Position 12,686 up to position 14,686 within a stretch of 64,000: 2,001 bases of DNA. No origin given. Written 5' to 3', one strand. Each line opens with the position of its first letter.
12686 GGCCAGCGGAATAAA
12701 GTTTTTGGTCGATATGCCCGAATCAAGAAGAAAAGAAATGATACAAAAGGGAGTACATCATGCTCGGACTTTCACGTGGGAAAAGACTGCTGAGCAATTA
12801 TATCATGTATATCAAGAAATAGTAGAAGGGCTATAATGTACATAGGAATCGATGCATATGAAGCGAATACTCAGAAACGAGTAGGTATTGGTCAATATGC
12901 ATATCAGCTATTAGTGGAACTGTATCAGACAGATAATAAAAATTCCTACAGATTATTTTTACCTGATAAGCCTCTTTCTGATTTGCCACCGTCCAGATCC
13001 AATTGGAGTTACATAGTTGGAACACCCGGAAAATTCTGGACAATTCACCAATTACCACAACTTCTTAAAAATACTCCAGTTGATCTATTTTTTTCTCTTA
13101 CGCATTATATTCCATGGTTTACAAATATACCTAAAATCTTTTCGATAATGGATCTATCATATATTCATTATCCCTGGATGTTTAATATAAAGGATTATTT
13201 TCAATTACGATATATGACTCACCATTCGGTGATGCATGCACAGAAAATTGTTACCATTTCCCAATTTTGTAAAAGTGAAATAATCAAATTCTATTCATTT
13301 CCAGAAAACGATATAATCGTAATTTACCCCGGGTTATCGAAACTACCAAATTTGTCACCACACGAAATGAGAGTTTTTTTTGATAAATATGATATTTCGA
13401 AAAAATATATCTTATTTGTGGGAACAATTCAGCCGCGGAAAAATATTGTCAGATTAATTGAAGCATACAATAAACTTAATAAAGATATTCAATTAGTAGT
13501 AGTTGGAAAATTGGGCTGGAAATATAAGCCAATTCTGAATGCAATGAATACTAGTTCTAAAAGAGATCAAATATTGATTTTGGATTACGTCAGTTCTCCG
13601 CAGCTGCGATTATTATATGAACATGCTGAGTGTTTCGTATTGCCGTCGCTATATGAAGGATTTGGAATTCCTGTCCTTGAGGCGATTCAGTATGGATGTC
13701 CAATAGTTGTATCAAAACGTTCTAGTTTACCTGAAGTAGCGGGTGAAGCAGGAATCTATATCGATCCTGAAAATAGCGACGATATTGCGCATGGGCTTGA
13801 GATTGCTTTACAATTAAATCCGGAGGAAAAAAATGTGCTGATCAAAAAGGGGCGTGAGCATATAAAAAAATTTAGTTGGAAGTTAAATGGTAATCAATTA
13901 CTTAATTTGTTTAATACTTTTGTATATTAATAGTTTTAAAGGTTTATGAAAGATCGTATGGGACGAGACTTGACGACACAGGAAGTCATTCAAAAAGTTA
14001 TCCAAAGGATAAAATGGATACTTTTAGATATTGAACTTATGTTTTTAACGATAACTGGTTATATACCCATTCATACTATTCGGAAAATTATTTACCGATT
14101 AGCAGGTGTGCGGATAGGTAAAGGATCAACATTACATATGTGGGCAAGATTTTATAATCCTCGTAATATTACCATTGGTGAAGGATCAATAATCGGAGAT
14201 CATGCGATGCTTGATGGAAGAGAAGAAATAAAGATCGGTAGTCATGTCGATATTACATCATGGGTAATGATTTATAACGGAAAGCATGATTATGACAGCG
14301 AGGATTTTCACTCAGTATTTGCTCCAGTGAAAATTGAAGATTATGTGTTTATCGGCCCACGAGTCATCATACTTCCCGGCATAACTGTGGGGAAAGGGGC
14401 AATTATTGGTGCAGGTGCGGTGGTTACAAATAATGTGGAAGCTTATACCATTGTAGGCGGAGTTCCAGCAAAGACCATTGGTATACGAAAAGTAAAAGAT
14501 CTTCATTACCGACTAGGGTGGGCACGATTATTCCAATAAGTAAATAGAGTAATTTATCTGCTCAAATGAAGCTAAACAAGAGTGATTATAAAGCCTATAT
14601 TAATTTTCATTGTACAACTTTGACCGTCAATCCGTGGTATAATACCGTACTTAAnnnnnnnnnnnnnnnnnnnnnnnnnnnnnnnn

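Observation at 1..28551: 28-kb glycosylation island with at least 7 GT-C paralogs alongside GT2/GT4 enzymes, a flippase, a priming transferase and DUF4012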

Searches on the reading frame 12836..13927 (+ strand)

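Call 4: search_protein_families(library=pfam, proteins=[window:12836-13927:+], max_evalue=0.01)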
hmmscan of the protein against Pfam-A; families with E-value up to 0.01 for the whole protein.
window:12836-13927:+ (364 aa): 5 families
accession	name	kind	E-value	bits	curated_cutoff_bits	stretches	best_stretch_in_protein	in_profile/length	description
PF00534.26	Glycos_transf_1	-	3e-32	112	26.4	1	188-341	14-171/172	Glycosyl transferases group 1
PF13692.12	Glyco_trans_1_4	-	9.7e-25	87.9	27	1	190-322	2-137/142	Glycosyl transferases group 1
PF20706.3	GT4-conflict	-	1e-09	38.3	26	1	190-299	198-317/385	Family 4 Glycosyltransferase in conflict systems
PF13439.12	Glyco_transf_4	-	1.1e-06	29.2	28.5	1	63-166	54-165/170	Glycosyltransferase Family 4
PF13524.12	Glyco_trans_1_2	-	5.8e-05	23.5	25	1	206-345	4-132/144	Glycosyl transferase-like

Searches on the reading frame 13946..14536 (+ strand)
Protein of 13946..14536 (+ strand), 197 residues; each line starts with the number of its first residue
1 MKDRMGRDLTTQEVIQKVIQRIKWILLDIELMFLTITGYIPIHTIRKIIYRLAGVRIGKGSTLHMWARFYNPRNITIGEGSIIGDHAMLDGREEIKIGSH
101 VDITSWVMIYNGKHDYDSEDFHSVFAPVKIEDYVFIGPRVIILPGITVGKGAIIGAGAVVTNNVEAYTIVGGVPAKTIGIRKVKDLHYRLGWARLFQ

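Call 4: search_protein_families(library=pfam, proteins=[window:13946-14536:+], max_evalue=0.01)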
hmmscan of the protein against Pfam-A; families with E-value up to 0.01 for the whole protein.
window:13946-14536:+ (197 aa): 3 families
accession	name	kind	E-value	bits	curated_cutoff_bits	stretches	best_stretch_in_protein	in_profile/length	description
PF00132.30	Hexapep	-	3.4e-16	58.6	27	1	128-162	2-36/36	Bacterial transferase hexapeptide (six repeats)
PF14602.12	Hexapep_2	-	1.8e-09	37.6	27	1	127-161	1-33/34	Hexapeptide repeat of succinyl-transferase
PF25084.1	LbH_EIF2B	-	0.0036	17.7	54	0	73-164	20-103/105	EIF2B subunit epsilon LbH domain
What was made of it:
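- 13946..14539 (+): g13: WcaF-like hexapeptide O-acetyltransferase. Hexapep (call 4).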

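Call 42: search_protein_families(library=ncbifam, proteins=[window:13946-14536:+], max_evalue=0.00001)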
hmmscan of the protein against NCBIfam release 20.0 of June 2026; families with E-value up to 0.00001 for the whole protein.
window:13946-14536:+ (197 aa): 37 families (the best 25 are shown)
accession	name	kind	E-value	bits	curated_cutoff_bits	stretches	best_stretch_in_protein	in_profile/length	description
NF007797.0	PRK10502.1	subfamily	2.1e-31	109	192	1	20-182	21-180/183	WcaF family extracellular polysaccharide biosynthesis acetyltransferase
NF038307.1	EPS_acetyl_HpsU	equivalog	6.2e-23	81.3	305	1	40-177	37-174/178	hormogonium polysaccharide biosynthesis acetyltransferase HpsU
TIGR04008.1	WcaF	equivalog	1.7e-20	73.7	326.3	1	43-178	40-175/180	colanic acid biosynthesis acetyltransferase WcaF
TIGR03532.1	DapD_Ac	equivalog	2.4e-17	63.3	231.75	1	56-179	100-212/231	2,3,4,5-tetrahydropyridine-2,6-dicarboxylate N-acetyltransferase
NF007499.0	PRK10092.1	equivalog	1.5e-16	60.7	314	1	85-178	85-180/183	maltose O-acetyltransferase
NF058585.1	HptprglPActTf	PfamEq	6e-16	58.5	300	1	93-182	76-161/172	heptaprenylglyceryl phosphate O-acetyltransferase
TIGR03308.1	phn_thr-fam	hypoth_equivalog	6.2e-16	58.8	201.65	1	125-189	106-170/204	phosphonate metabolim protein, transferase hexapeptide repeat family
TIGR03570.1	NeuD_NnaD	subfamily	9.7e-16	58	160.8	1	73-176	98-202/202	NeuD/PglB/VioB family sugar acetyltransferase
NF007240.0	PRK09677.1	equivalog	4.7e-15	55.6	243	1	72-183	63-186/192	putative lipopolysaccharide biosynthesis O-acetyl transferase WbbJ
NF000311.1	Vat_ABCDEFH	equivalog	8.3e-14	51.6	300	1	129-184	112-167/201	Vat family streptogramin A O-acetyltransferase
NF000490.1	chloram_CatB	equivalog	1.2e-13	50.9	350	1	129-181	112-164/210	type B chloramphenicol O-acetyltransferase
NF041874.1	EPS_EpsC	equivalog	5.6e-13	48.9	150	1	42-179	33-165/168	serine O-acetyltransferase EpsC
NF033468.1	stregram_VatI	exception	8.8e-13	48.5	415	1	130-181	115-166/208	streptogramin A O-acetyltransferase Vat(I)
NF000097.1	stregram_VatC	exception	2.6e-12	47.1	425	1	126-185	117-176/212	streptogramin A O-acetyltransferase Vat(C)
NF007076.0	PRK09527.1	equivalog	1.1e-11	44.6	347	1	55-188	68-192/203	galactoside O-acetyltransferase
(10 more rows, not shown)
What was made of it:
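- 13946..14539 (+): NCBIfam WcaF family 109 bits, below cutoff (call 42).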
